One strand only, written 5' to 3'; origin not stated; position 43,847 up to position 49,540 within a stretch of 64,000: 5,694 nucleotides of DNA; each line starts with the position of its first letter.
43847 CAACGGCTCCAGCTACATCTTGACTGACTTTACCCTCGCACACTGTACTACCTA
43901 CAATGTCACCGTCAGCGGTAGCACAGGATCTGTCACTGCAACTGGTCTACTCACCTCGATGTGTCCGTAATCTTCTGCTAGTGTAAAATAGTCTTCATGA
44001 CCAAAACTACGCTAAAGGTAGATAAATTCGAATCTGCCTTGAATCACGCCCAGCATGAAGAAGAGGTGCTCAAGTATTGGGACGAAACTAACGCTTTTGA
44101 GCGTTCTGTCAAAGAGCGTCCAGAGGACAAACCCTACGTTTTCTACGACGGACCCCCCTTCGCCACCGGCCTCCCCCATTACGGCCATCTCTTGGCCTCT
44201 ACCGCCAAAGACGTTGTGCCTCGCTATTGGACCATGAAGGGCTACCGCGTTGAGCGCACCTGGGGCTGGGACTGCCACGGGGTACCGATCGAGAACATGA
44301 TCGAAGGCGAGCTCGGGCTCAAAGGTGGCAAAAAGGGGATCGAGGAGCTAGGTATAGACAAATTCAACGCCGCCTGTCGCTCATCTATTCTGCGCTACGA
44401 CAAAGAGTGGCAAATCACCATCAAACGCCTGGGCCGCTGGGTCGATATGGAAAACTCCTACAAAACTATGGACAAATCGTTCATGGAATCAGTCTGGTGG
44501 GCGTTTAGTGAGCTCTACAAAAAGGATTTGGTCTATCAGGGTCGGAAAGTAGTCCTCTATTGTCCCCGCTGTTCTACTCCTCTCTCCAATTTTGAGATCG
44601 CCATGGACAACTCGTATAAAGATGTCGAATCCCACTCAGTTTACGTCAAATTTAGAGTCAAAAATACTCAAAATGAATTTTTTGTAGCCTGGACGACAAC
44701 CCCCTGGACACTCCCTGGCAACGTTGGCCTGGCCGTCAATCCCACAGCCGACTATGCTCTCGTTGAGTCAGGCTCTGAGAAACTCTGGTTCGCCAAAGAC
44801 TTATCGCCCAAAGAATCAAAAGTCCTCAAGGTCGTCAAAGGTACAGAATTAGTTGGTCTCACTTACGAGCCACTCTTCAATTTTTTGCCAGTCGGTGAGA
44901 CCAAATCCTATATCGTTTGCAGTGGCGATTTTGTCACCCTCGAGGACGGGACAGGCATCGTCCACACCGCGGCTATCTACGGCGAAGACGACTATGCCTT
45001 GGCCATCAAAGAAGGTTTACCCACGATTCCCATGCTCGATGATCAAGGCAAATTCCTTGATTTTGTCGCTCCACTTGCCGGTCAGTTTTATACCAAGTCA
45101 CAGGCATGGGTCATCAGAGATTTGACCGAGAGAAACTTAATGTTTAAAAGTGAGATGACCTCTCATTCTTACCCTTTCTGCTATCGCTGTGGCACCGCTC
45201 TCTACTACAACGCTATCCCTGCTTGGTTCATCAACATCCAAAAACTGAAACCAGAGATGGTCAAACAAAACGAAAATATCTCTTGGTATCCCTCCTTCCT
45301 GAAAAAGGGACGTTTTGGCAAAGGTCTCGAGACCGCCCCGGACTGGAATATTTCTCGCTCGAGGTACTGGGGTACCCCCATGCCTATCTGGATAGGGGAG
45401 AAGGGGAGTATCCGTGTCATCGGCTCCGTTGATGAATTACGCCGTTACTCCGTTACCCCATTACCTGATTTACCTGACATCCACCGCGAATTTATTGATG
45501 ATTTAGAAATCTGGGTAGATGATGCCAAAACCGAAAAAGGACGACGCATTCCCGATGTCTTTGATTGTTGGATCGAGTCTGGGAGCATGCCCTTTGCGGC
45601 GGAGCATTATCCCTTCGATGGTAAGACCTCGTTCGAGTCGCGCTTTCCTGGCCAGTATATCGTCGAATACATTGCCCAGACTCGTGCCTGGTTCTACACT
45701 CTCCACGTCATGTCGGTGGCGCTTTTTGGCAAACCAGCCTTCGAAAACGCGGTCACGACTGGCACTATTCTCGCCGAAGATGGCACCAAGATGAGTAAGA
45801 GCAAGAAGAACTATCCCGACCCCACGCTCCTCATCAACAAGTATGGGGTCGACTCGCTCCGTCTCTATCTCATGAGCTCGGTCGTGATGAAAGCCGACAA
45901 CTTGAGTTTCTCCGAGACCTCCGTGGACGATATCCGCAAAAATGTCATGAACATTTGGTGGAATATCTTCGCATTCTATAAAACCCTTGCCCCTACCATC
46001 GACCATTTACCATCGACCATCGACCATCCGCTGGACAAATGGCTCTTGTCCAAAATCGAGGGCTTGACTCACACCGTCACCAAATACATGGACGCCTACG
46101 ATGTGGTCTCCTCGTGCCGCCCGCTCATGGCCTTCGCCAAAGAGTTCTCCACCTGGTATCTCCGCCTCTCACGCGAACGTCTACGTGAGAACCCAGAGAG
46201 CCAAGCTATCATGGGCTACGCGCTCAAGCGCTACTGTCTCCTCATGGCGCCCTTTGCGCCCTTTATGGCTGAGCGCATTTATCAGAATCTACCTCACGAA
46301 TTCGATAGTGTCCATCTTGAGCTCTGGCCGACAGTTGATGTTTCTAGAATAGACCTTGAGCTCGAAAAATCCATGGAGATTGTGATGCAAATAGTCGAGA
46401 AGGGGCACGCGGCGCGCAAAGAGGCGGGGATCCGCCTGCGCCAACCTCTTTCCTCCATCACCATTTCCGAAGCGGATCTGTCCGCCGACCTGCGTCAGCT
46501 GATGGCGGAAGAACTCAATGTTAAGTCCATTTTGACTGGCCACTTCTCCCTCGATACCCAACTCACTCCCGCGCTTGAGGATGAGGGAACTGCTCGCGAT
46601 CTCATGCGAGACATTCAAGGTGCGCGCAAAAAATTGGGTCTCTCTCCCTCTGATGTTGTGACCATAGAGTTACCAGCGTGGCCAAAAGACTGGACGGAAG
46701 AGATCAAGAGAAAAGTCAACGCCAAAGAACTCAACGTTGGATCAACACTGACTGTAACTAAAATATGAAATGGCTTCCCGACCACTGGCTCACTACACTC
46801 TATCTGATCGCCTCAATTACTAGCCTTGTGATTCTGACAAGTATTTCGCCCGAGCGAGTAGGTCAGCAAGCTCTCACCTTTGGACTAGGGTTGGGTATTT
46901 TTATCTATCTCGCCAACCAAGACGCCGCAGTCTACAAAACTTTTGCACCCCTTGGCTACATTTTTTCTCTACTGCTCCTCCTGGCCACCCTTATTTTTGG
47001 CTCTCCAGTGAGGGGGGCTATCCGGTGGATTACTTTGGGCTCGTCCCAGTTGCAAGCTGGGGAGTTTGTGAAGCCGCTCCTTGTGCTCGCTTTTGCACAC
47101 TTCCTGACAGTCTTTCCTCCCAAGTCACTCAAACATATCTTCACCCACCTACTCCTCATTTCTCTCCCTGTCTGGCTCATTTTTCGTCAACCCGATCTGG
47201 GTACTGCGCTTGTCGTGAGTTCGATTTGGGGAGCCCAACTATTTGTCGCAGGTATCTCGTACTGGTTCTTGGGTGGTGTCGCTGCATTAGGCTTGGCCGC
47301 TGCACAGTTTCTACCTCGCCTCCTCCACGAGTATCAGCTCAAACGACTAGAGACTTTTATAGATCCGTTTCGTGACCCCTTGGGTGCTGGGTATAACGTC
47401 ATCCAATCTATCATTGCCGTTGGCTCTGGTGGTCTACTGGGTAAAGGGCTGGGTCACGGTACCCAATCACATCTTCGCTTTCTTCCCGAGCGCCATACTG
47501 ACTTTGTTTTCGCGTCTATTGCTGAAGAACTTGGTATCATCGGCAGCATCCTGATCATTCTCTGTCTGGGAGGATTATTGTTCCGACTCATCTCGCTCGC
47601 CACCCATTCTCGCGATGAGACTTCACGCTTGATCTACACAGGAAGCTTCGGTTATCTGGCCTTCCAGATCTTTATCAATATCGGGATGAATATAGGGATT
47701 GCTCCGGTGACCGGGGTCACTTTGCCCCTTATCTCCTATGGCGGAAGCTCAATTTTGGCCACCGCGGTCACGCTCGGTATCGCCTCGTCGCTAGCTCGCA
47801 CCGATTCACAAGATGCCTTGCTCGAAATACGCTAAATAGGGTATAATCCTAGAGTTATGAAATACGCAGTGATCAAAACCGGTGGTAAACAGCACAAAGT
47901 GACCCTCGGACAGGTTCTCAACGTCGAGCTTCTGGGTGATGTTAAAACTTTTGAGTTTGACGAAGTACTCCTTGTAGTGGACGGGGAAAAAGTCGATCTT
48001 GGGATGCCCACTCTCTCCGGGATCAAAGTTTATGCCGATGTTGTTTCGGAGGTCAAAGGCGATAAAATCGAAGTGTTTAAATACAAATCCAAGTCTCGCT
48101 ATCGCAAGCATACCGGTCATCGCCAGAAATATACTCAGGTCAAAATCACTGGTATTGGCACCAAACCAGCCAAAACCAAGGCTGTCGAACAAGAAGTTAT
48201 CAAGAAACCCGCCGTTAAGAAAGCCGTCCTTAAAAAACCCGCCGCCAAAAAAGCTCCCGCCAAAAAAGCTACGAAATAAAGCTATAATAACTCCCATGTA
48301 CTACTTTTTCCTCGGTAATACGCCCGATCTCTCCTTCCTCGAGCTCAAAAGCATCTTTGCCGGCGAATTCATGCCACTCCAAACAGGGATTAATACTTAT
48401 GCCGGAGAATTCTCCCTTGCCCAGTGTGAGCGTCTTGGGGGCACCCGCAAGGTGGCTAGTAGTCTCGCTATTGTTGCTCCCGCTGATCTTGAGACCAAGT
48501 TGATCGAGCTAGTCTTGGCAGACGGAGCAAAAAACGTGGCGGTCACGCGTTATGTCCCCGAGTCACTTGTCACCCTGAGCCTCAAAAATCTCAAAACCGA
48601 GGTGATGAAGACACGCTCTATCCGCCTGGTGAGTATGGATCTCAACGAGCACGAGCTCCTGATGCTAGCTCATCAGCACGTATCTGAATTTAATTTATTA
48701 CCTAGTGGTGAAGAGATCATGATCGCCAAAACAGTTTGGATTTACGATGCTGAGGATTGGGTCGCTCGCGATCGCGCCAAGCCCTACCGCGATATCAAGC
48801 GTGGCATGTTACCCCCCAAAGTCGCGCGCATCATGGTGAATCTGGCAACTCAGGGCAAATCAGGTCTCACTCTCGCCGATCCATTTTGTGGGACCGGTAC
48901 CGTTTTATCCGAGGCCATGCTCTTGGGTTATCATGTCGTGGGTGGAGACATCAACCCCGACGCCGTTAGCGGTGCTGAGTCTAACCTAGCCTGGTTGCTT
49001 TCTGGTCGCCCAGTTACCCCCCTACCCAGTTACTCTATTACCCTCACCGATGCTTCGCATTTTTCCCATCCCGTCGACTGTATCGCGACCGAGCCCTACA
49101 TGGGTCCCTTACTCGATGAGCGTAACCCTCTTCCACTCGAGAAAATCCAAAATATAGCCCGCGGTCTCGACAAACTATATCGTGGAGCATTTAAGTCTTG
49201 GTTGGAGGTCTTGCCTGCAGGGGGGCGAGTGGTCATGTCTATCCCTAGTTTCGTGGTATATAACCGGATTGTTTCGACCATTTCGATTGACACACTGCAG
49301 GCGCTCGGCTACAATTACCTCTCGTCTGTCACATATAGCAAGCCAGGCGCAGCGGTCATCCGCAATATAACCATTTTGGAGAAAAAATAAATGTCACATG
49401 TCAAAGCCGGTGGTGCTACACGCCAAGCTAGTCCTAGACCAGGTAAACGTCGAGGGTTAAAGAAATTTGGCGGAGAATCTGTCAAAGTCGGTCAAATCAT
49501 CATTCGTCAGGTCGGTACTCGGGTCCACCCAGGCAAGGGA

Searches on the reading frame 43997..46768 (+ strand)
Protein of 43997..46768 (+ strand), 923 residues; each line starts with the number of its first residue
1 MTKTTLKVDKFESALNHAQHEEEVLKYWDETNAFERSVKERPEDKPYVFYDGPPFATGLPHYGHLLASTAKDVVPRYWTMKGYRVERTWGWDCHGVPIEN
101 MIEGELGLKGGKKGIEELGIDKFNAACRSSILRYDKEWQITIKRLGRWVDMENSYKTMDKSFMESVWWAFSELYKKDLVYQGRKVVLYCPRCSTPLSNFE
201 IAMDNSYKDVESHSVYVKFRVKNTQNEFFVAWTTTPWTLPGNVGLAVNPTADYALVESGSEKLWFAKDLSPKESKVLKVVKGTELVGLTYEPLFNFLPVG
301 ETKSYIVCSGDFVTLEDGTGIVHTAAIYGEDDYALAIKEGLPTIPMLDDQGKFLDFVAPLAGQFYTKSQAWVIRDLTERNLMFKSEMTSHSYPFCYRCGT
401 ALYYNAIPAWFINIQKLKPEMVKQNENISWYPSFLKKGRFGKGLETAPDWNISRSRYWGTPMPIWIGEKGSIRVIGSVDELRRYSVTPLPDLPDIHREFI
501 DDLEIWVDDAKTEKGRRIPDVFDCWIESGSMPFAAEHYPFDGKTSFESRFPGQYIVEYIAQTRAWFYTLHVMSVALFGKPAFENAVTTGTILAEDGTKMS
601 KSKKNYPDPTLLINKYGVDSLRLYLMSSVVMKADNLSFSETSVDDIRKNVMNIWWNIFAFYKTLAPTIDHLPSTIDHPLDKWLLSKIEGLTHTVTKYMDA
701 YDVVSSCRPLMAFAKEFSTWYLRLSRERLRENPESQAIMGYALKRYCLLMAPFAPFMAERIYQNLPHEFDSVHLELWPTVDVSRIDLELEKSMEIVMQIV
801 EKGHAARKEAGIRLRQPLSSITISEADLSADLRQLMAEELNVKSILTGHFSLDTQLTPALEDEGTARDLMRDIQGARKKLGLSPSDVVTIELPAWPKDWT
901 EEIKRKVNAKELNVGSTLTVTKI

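Call 16: search_protein_families(library=pfam, proteins=[window:43997-46768:+], max_evalue=0.001)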
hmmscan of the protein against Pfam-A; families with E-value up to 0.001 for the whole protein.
window:43997-46768:+ (923 aa): 5 families
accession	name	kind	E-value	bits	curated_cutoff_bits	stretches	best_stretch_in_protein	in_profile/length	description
PF00133.28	tRNA-synt_1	-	2.6e-128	428.8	22.7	1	24-636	2-413/414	tRNA synthetases class I (I, L, M and V)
PF08264.19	Anticodon_1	-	1.1e-29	103.6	25.1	1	680-820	1-146/148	Anticodon-binding domain of tRNA ligase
PF09334.17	tRNA-synt_1g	-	9.9e-16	57.9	20.1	2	54-202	8-136/391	tRNA synthetases class I (M)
PF19302.4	DUF5915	-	8.4e-07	29.2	27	1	838-893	90-145/195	Domain of unknown function (DUF5915)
PF01406.26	tRNA-synt_1e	-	0.00024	21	27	0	572-645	228-298/301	tRNA synthetases class I (C) catalytic domain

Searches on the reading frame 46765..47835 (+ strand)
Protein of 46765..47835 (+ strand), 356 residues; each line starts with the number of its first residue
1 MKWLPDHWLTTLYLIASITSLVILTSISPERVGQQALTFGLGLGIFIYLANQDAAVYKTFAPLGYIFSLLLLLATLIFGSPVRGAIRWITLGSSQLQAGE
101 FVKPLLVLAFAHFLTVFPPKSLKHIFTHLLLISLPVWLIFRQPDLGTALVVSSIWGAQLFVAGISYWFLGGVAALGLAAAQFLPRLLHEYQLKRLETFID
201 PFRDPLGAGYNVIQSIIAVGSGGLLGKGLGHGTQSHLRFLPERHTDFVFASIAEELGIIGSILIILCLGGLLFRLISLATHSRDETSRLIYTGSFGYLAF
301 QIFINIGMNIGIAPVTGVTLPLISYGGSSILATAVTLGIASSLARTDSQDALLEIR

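Call 16: search_protein_families(library=pfam, proteins=[window:46765-47835:+], max_evalue=0.001)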
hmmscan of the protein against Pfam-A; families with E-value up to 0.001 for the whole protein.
window:46765-47835:+ (356 aa): 1 family
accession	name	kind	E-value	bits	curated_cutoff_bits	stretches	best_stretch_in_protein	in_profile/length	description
PF01098.24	FTSW_RODA_SPOVE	-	7.6e-87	292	26.4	1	31-347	37-354/356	Cell cycle protein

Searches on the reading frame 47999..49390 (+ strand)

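Call 16: search_protein_families(library=pfam, proteins=[window:47999-49390:+], max_evalue=0.001)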
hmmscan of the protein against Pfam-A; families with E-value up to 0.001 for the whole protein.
window:47999-49390:+ (463 aa): 3 families
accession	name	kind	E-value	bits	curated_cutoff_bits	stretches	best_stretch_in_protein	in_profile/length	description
PF01170.24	UPF0020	-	2.3e-09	37.7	22.3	1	264-316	4-56/197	RMKL-like, methyltransferase domain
PF01555.25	N6_N4_Mtase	-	5.2e-06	27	26.7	1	269-326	164-219/221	DNA methylase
PF13847.12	Methyltransf_31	-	0.00062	19.9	27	0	287-330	2-48/145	Methyltransferase domain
